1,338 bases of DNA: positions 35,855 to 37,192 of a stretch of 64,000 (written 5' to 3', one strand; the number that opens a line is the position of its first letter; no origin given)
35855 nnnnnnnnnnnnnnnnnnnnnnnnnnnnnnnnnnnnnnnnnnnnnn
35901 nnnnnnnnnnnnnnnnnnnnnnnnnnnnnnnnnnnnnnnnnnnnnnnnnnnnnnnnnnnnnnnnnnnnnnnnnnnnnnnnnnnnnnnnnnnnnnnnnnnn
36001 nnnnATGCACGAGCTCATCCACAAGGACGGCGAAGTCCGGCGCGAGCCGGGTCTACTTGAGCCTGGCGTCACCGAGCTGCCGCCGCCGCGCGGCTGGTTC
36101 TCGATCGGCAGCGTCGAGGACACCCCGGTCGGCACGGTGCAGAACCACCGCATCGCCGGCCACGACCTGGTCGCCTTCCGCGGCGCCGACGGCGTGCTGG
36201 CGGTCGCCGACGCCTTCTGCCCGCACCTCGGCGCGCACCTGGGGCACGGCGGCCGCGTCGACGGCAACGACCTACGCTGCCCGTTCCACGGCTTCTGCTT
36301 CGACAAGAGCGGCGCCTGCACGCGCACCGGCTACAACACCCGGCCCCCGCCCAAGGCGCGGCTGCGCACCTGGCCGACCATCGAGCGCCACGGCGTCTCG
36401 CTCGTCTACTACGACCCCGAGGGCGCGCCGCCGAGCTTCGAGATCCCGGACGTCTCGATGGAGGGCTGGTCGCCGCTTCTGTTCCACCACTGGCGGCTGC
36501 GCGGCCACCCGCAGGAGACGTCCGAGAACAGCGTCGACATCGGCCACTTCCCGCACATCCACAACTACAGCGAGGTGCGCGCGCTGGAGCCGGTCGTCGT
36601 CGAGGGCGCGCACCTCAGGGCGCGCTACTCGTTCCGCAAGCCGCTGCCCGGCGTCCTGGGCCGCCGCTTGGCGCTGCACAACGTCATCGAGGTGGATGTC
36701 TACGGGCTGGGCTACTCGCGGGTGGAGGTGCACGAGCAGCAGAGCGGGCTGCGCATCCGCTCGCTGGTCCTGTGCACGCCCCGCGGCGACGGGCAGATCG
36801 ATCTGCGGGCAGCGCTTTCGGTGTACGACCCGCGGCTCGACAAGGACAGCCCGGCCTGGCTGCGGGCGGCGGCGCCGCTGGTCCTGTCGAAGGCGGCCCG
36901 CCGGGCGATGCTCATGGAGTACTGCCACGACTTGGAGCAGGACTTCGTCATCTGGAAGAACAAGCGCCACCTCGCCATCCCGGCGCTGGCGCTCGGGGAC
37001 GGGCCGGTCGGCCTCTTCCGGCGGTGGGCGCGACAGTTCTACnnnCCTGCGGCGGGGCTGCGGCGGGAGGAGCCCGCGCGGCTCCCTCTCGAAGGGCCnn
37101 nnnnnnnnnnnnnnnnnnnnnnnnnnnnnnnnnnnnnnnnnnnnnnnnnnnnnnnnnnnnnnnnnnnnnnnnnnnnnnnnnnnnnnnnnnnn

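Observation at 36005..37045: KshA/PAO-type Rieske oxygenase directly downstream of the mevalonate operon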

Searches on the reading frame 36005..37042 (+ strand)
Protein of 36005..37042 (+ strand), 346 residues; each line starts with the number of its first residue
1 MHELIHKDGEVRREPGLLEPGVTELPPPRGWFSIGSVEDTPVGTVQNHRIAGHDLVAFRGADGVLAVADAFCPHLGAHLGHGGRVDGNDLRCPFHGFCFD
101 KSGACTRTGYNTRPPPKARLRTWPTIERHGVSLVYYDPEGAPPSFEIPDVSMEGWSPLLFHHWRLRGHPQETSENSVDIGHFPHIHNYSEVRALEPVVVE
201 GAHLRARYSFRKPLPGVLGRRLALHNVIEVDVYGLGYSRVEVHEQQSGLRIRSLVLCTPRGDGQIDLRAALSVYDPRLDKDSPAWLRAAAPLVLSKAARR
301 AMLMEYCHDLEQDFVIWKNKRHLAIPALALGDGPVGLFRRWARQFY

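Call 3: search_protein_families(library=pfam, proteins=[window:36005-37042:+], max_evalue=0.1)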
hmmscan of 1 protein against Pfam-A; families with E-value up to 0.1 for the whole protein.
window:36005-37042:+ (346 aa): 2 families
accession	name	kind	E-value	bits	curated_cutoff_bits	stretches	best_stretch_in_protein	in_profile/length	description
PF19298.5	KshA_C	-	6.6e-26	92.1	23.3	1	134-346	1-207/207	3-Ketosteroid 9alpha-hydroxylase C-terminal domain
PF00355.32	Rieske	-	6e-17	61.8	20.3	1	31-108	2-78/88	Rieske [2Fe-2S] domain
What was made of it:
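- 36005..37045 (+): Rieske non-heme-iron oxygenase alpha subunit, 346 aa, stop codon included. Pfam Rieske plus KshA_C (call 3).
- On Rieske non-heme-iron oxygenase, KshA-like lineage (Pfam Rieske + KshA_C): PF00355, E 6e-17, residues 31-108 (call 3). PF19298, 92 bits against a cut-off of 23.3, full model length (call 3).
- On PAO / Tic55 / CAO (LLS1) family: A Pfam scan at E <= 0.1 returned only Rieske and KshA_C (call 3).
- On GbcA / choline / carnitine monooxygenase and classical ring-hydroxylating alpha subunits: No such Pfam hit (call 3).
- Checked: Pfam gives Rieske at residues 31-108 (E 6e-17) and KshA_C at 134-346 (E 6.6e-26) (call 3). Only KshA_C matched; no PaO domain did (call 3).
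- Rieske plus KshA_C domains (call 3). The C-terminal domain matches KshA_C over its full length (1-207 of 207, call 3), and KshA is clearly the closest solved relative.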

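Call 4: search_protein_families(library=ncbifam, proteins=[window:36005-37042:+], max_evalue=0.1)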
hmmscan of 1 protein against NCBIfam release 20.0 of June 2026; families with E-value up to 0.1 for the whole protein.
window:36005-37042:+ (346 aa): 7 families
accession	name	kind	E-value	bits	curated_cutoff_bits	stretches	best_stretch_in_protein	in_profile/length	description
NF052579.1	BetMthstMoxSdmAMthl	equivalog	5.4e-11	42.1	600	1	31-181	18-174/351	4beta-methylsterol monooxygenase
TIGR02377.1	MocE_fam_FeS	subfamily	3e-06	27.2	136.15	1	37-127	8-92/101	MocE family 2Fe-2S type ferredoxin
NF007422.0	PRK09965.1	equivalog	1.7e-05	24.8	113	1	34-126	6-90/106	bifunctional 3-phenylpropionate/cinnamic acid dioxygenase ferredoxin subunit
NF041683.1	ant_diox_AndAb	equivalog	0.00023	21.3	150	1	31-124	2-88/100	anthranilate 1,2-dioxygenase ferredoxin subunit AndAb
TIGR03229.1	benzo_1_2_benA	equivalog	0.0046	15.9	780.95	1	58-105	67-114/433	benzoate 1,2-dioxygenase large subunit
NF042948.2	3PPDioc_HcaC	equivalog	0.0083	16.4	150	1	39-126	11-92/105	3-phenylpropionate/cinnamic acid dioxygenase ferredoxin subunit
TIGR03228.1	anthran_1_2_A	equivalog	0.023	13.4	671.9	1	50-104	59-113/438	anthranilate 1,2-dioxygenase large subunit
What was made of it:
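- On KshA proper (3-ketosteroid 9alpha-hydroxylase, EC 1.14.15.30): No NCBIfam KshA-type model was hit (call 4).
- On SdmA (4beta-methylsterol monooxygenase): 42.1 bits, residues 31-181 only (call 4).
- Closest known: SdmA, bacterial sterol C-4 methyl oxidase. Different: The score is 42 bits against the 600-bit cut-off, and only the Rieske domain aligns (call 4).
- SdmA is the top NCBIfam hit by name (call 4). The SdmA equivalog model scores 42 bits against a cut-off of 600, and only on residues 31-181 (call 4).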

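Call 5: search_solved_structures(query=window:36005-37042:+, max_evalue=0.01, show_alignments=2)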
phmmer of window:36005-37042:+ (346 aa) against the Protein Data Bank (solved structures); distinct sequences matched with E-value up to 0.01: 24.
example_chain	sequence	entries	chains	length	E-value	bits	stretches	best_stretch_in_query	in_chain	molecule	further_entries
4qdc_A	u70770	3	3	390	7.2e-35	123.9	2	28-196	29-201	3-ketosteroid 9alpha-hydroxylase oxygenase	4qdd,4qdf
4qdf_B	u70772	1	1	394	8.2e-30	107.2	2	28-187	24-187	3-ketosteroid 9alpha-hydroxylase oxygenase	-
2zyl_A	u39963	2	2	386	1.8e-25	92.9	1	25-346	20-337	POSSIBLE OXIDOREDUCTASE | 3-ketosteroid-9-alpha-monooxygenase oxygenase subunit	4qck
6wn3_A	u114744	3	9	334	2.4e-18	69.5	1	29-187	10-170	SxtT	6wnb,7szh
6wnc_A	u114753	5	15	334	5.6e-17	65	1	29-187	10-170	SxtDIOX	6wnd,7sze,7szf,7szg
7qwt_A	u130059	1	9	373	9.8e-16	60.9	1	28-209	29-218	Rieske (2Fe-2S) domain protein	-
7fhr_A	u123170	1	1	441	4.3e-14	55.5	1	36-151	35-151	Putative Phthalate 4,5-dioxygenase, subunit alpha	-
9ina_A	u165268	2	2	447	1e-13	54.2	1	49-189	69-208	Rieske (2Fe-2S) domain protein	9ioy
3gb4_A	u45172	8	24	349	1.8e-11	46.9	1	50-189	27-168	DdmC | Dicamba O-demethylase, oxygenase component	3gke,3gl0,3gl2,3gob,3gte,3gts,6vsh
7fjl_A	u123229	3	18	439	2.8e-11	46.2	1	29-187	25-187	Rieske (2Fe-2S) domain protein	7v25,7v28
6icp_A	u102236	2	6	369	4.5e-08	35.7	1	51-200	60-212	Methylxanthine N1-demethylase NdmA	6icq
6ick_A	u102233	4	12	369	4.6e-08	35.7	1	51-200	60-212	Methylxanthine N1-demethylase NdmA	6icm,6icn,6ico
1vck_A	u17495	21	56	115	4.1e-05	26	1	31-101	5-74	ferredoxin component of carbazole | Ferredoxin CarAc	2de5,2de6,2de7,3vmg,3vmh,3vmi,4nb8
2i7f_A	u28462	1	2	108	5.7e-05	25.5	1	55-124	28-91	Ferredoxin component of dioxygenase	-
6y9c_A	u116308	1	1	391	0.0001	24.7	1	47-105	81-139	Carnitine monooxygenase oxygenase subunit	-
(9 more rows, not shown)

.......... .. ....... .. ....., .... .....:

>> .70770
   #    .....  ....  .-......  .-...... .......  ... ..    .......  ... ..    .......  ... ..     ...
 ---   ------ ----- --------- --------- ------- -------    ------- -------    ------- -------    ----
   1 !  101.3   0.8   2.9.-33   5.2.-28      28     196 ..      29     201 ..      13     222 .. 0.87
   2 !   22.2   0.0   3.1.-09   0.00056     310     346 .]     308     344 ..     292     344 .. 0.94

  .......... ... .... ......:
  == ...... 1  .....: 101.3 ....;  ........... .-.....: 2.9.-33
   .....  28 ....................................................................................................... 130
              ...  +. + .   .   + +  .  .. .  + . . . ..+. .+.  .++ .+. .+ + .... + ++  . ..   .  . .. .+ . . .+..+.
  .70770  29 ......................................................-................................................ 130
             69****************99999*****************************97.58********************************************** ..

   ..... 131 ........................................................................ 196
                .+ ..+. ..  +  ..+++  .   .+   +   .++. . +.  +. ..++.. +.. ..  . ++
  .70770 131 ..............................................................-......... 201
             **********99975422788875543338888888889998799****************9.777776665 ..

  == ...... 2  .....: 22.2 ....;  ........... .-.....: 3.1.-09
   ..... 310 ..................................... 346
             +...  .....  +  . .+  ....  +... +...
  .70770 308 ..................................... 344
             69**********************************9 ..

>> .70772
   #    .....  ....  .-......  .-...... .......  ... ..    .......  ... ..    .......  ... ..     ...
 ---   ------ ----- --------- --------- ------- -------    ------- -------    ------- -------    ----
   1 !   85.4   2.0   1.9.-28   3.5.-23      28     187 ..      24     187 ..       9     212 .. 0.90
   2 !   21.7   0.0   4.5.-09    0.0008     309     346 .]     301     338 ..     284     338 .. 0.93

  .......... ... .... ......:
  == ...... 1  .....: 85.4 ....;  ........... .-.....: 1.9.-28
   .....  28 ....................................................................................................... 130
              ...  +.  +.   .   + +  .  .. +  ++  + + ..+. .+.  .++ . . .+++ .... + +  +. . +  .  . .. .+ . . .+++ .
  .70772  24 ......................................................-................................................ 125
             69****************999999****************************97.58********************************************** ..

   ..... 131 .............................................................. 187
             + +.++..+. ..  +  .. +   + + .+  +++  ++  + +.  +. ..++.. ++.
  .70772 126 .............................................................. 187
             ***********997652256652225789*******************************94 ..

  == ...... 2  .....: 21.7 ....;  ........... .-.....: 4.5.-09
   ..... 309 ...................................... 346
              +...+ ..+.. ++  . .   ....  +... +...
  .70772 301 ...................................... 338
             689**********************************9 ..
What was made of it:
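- On KshA proper (3-ketosteroid 9alpha-hydroxylase, EC 1.14.15.30): The alignment splits into two stretches (call 5).
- The middle of the catalytic domain aligns poorly: the match splits into two stretches (call 5).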

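Call 13: find_homologous_proteins(query=window:36005-37042:+, max_evalue=0.00001)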
Query window:36005-37042:+ (346 aa): 1721 proteins with E <= 0.00001 among 8000 candidates; the best 120 are listed.
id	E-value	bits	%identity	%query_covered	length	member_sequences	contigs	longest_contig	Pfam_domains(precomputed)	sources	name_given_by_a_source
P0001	2.1e-241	818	100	100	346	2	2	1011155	PF00355.33,PF19298.6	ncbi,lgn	ncbi:MAG: Rieske 2Fe-2S domain-containing protein [Polyangia bacterium]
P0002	1.6e-215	733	87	100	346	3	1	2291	PF00355.33,PF19298.6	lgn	-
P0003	6.6e-174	596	74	94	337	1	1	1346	PF00355.33,PF19298.6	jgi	jgi:nitrite reductase/ring-hydroxylating ferredoxin subunit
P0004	4.3e-168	577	68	100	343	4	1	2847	PF00355.33,PF19298.6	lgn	-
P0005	3.6e-162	558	70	95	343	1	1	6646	PF00355.33,PF19298.6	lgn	-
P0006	3.6e-159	548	69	94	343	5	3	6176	PF00355.33,PF19298.6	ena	-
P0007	3.9e-106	373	52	93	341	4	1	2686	PF00355.33,PF19298.6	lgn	-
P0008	4.2e-105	370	51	93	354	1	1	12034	PF00355.33,PF19298.6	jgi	jgi:nitrite reductase/ring-hydroxylating ferredoxin subunit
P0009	7.7e-104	366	50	93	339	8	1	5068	PF00355.33,PF19298.6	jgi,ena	jgi:nitrite reductase/ring-hydroxylating ferredoxin subunit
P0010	2.0e-103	364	51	93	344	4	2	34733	PF00355.33,PF19298.6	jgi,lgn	jgi:phenylpropionate dioxygenase-like ring-hydroxylating dioxygenase large terminal subunit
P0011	3.0e-103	364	50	93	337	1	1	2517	PF00355.33,PF19298.6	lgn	-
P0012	1.4e-102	362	51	93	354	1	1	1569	PF00355.33,PF19298.6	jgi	jgi:nitrite reductase/ring-hydroxylating ferredoxin subunit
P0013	1.8e-102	361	52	93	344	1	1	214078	PF00355.33,PF19298.6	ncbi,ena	-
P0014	2.6e-102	361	51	93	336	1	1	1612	PF00355.33,PF19298.6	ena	-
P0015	3.4e-102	360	51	93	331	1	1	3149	PF00355.33,PF19298.6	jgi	jgi:nitrite reductase/ring-hydroxylating ferredoxin subunit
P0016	6.3e-102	359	49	92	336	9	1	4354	PF00355.33,PF19298.6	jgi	-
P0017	8.0e-101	356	50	94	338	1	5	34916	PF00355.33,PF19298.6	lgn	-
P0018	9.2e-101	356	50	93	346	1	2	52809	PF00355.33,PF19298.6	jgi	jgi:nitrite reductase/ring-hydroxylating ferredoxin subunit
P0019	1.1e-100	355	53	89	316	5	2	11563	PF00355.33,PF19298.6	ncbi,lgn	-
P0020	1.1e-100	355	50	95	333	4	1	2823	PF00355.33,PF19298.6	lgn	-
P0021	2.4e-100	354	50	93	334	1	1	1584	PF00355.33,PF13806.13,PF19298.6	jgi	jgi:nitrite reductase/ring-hydroxylating ferredoxin subunit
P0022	2.7e-100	354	50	93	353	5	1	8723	PF00355.33,PF19298.6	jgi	jgi:nitrite reductase/ring-hydroxylating ferredoxin subunit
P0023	1.9e-98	348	49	95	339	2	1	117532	PF00355.33,PF19298.6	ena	-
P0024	4.7e-98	347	50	93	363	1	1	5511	PF00355.33,PF19298.6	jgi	jgi:nitrite reductase/ring-hydroxylating ferredoxin subunit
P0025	9.7e-98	346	50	93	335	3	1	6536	PF00355.33,PF19298.6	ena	-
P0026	1.9e-97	345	49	97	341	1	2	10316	PF00355.33,PF19298.6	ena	-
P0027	3.1e-97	344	48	95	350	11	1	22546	PF00355.33,PF19298.6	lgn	-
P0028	1.6e-96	342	49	97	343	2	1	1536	PF00355.33,PF19298.6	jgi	-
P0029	2.0e-96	341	49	97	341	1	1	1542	PF00355.33,PF19298.6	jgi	jgi:phenylpropionate dioxygenase-like ring-hydroxylating dioxygenase large terminal subunit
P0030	2.1e-96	341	48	92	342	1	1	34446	PF00355.33,PF13806.13,PF19298.6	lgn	-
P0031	4.0e-96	340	50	93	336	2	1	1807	PF00355.33,PF13806.13,PF19298.6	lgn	-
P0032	4.1e-96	340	51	93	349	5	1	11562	PF00355.33,PF19298.6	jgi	jgi:nitrite reductase/ring-hydroxylating ferredoxin subunit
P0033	4.2e-96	340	48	93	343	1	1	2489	PF00355.33,PF19298.6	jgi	jgi:phenylpropionate dioxygenase-like ring-hydroxylating dioxygenase large terminal subunit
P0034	5.2e-96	340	50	93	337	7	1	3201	PF00355.33,PF19298.6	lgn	-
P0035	5.4e-96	340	50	92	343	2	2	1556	PF00355.33,PF19298.6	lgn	-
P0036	1.3e-95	339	46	97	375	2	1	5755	PF00355.33,PF19298.6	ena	-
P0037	1.3e-95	339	49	92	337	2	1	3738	PF00355.33,PF19298.6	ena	-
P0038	2.1e-95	338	48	93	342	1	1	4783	PF00355.33,PF19298.6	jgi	jgi:nitrite reductase/ring-hydroxylating ferredoxin subunit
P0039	2.3e-95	338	48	92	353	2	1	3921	PF00355.33,PF19298.6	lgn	-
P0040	4.8e-95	337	48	93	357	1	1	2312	PF00355.33,PF19298.6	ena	-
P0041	5.0e-95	337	48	93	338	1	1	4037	PF00355.33,PF19298.6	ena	-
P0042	5.2e-95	337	47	95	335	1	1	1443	PF00355.33,PF19298.6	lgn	-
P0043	5.4e-95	337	47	93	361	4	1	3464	PF00355.33,PF19298.6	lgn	-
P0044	6.9e-95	336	49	92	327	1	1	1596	PF00355.33,PF19298.6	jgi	jgi:nitrite reductase/ring-hydroxylating ferredoxin subunit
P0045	9.3e-95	336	51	93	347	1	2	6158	PF00355.33,PF19298.6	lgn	-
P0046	1.7e-94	335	48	95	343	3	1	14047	PF00355.33,PF19298.6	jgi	jgi:nitrite reductase/ring-hydroxylating ferredoxin subunit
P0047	1.7e-94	335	49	93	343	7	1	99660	PF00355.33,PF19298.6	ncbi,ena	-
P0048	2.9e-94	334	50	94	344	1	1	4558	PF00355.33,PF19298.6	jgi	jgi:nitrite reductase/ring-hydroxylating ferredoxin subunit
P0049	5.2e-94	333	47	93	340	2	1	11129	PF00355.33,PF19298.6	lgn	-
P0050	5.6e-94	333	48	94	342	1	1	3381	PF00355.33,PF19298.6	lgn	-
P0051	5.6e-94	333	48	93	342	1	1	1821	PF00355.33,PF19298.6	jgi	jgi:nitrite reductase/ring-hydroxylating ferredoxin subunit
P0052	9.4e-94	333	49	93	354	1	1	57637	PF00355.33,PF19298.6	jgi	jgi:nitrite reductase/ring-hydroxylating ferredoxin subunit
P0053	1.8e-93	332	46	97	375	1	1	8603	PF00355.33,PF19298.6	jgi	jgi:nitrite reductase/ring-hydroxylating ferredoxin subunit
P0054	1.8e-93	332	47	92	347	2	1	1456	PF00355.33,PF19298.6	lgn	-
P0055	2.2e-93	331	47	93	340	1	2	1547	PF00355.33,PF19298.6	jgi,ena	-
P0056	3.0e-93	331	50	93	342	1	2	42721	PF00355.33,PF19298.6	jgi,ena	-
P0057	3.3e-93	331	50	93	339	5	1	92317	PF00355.33,PF19298.6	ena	-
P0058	3.3e-93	331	46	97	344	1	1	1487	PF00355.33,PF13806.13,PF19298.6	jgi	-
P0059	3.4e-93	331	47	93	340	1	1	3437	PF00355.33,PF19298.6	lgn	-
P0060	3.5e-93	331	49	94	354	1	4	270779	PF00355.33,PF19298.6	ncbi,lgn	-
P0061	5.4e-93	330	49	94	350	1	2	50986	PF00355.33,PF13806.13,PF19298.6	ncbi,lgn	-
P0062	5.8e-93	330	46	95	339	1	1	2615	PF00355.33,PF19298.6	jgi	jgi:nitrite reductase/ring-hydroxylating ferredoxin subunit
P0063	6.6e-93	330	49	94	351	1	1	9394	PF00355.33,PF13806.13,PF19298.6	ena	-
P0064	7.5e-93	330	50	94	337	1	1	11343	PF00355.33,PF19298.6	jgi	jgi:phenylpropionate dioxygenase-like ring-hydroxylating dioxygenase large terminal subunit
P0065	1.0e-92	329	49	93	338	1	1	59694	PF00355.33,PF19298.6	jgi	-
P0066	1.8e-92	328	47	93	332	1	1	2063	PF00355.33,PF19298.6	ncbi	-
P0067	2.8e-92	328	50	86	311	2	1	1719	PF00355.33,PF19298.6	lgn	-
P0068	2.9e-92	328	47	93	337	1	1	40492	PF00355.33,PF19298.6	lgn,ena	-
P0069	2.9e-92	328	50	94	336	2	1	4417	PF00355.33,PF19298.6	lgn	-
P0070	3.6e-92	327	49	93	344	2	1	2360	PF00355.33,PF13806.13,PF19298.6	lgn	-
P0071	3.7e-92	327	47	93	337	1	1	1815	PF00355.33,PF19298.6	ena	-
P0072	3.7e-92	327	47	92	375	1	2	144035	PF00355.33,PF19298.6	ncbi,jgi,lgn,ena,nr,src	ncbi:MAG TPA: Rieske 2Fe-2S domain-containing protein [Ktedonobacterales bacterium]|nr:Rieske 2Fe-2S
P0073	4.1e-92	327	49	94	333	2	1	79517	PF00355.33,PF19298.6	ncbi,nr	ncbi:MAG TPA: Rieske 2Fe-2S domain-containing protein [Dehalococcoidia bacterium]|nr:Rieske 2Fe-2S d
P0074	4.8e-92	327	46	92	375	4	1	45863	PF00355.33,PF19298.6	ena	-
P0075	5.7e-92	327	49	92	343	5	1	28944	PF00355.33,PF19298.6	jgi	jgi:phenylpropionate dioxygenase-like ring-hydroxylating dioxygenase large terminal subunit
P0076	6.4e-92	327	48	93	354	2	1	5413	PF00355.33,PF19298.6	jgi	jgi:nitrite reductase/ring-hydroxylating ferredoxin subunit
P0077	7.6e-92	326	46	93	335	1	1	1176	PF00355.33,PF19298.6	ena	-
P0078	1.0e-91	326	47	93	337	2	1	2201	PF00355.33,PF19298.6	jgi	jgi:nitrite reductase/ring-hydroxylating ferredoxin subunit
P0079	1.2e-91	326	47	93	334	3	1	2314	PF00355.33,PF19298.6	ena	-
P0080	1.2e-91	326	48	93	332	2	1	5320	PF00355.33,PF19298.6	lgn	-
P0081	1.5e-91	325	46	94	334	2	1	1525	PF00355.33,PF19298.6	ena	-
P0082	1.6e-91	325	47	93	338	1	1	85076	PF00355.33,PF19298.6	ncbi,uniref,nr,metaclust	ncbi:Terminal oxygenase KshA [Enhygromyxa salina]|uniref:Terminal oxygenase KshA n=1 Tax=Enhygromyxa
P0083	1.7e-91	325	46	95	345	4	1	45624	PF00355.33,PF19298.6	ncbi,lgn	-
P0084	2.1e-91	325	48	92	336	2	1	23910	PF00355.33,PF19298.6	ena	-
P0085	2.7e-91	324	45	92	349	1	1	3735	PF00355.33,PF19298.6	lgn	-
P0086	2.7e-91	324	48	94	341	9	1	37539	PF00355.33,PF19298.6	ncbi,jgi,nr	ncbi:MAG: Rieske 2Fe-2S domain-containing protein [Myxococcaceae bacterium]|jgi:nitrite reductase/ri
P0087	2.8e-91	324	46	92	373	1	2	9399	PF00355.33,PF19298.6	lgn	-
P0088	3.0e-91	324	46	95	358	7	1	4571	PF00355.33,PF19298.6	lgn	-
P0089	3.1e-91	324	45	97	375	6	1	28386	PF00355.33,PF19298.6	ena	-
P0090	3.5e-91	324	47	93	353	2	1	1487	PF00355.33,PF19298.6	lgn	-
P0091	4.2e-91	324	45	93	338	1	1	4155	PF00355.33,PF19298.6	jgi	-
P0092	4.4e-91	324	44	93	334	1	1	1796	PF00355.33,PF19298.6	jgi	jgi:cholesterol 7-desaturase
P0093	5.0e-91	324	46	94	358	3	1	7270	PF00355.33,PF19298.6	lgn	-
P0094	5.8e-91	323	48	93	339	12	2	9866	PF00355.33,PF19298.6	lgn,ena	-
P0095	6.2e-91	323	46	93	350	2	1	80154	PF00355.33,PF19298.6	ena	-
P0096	7.3e-91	323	45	95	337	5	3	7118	PF00355.33,PF19298.6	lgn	-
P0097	9.1e-91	323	47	93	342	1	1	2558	PF00355.33,PF19298.6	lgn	-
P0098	1.3e-90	322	46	94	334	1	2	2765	PF00355.33,PF13806.13,PF19298.6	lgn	-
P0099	2.0e-90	322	49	94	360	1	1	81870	PF00355.33,PF19298.6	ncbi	-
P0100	2.4e-90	321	46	97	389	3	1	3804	PF00355.33,PF19298.6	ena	-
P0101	2.7e-90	321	44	94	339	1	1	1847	PF00355.33,PF19298.6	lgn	-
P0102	2.7e-90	321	46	93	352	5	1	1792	PF00355.33,PF19298.6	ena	-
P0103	3.2e-90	321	46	93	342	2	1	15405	PF00355.33,PF19298.6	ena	-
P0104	3.7e-90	321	44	94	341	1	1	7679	PF00355.33,PF19298.6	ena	-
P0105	4.0e-90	321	46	93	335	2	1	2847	PF00355.33,PF19298.6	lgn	-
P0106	4.0e-90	321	46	93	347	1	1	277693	PF00355.33,PF19298.6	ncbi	-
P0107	4.6e-90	320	46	92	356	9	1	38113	PF00355.33,PF19298.6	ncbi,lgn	-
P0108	5.0e-90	320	44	94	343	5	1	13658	PF00355.33,PF13806.13,PF19298.6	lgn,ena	-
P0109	7.3e-90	320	47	93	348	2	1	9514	PF00355.33,PF19298.6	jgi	jgi:nitrite reductase/ring-hydroxylating ferredoxin subunit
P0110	7.6e-90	320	46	93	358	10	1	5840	PF00355.33,PF19298.6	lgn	-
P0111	8.9e-90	319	48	93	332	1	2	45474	PF00355.33,PF19298.6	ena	-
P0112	9.8e-90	319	44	95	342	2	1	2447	PF00355.33,PF19298.6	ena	-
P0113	1.0e-89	319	46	92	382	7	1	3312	PF00355.33,PF19298.6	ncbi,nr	ncbi:MAG TPA: Rieske 2Fe-2S domain-containing protein [Ktedonobacteraceae bacterium]|nr:Rieske 2Fe-2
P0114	1.0e-89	319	47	94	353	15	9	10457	PF00355.33,PF13806.13,PF19298.6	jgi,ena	jgi:nitrite reductase/ring-hydroxylating ferredoxin subunit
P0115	1.1e-89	319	47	93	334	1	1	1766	PF00355.33,PF19298.6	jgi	jgi:phenylpropionate dioxygenase-like ring-hydroxylating dioxygenase large terminal subunit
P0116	1.1e-89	319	47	93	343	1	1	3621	PF00355.33,PF19298.6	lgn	-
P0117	1.1e-89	319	47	92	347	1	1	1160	PF00355.33,PF19298.6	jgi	jgi:nitrite reductase/ring-hydroxylating ferredoxin subunit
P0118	1.4e-89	319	46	92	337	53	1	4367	PF00355.33,PF13806.13,PF19298.6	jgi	jgi:nitrite reductase/ring-hydroxylating ferredoxin subunit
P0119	1.6e-89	319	46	98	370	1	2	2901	PF00355.33,PF19298.6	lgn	-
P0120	1.6e-89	319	49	93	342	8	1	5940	PF00355.33,PF19298.6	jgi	jgi:phenylpropionate dioxygenase-like ring-hydroxylating dioxygenase large terminal subunit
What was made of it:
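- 36005..37045 (+): Identical protein P0001 from a Polyangia MAG (call 13).
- On Neverland / DAF-36 cholesterol 7-desaturase: One 44%-identical homolog (P0092) carries an automatic JGI label 'cholesterol 7-desaturase' (call 13).
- Checked: This is far beyond chance: the identical protein is on record from an NCBI Polyangia MAG, and 1721 homologs have E <= 1e-5 (call 13).
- Homologs of 45-52% identity are spread over many phyla, which suggests a common rather than exotic substrate (call 13). A 47%-identical homolog exists in Enhygromyxa salina (P0082, call 13). One source names the E. salina homolog 'Terminal oxygenase KshA' (call 13).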
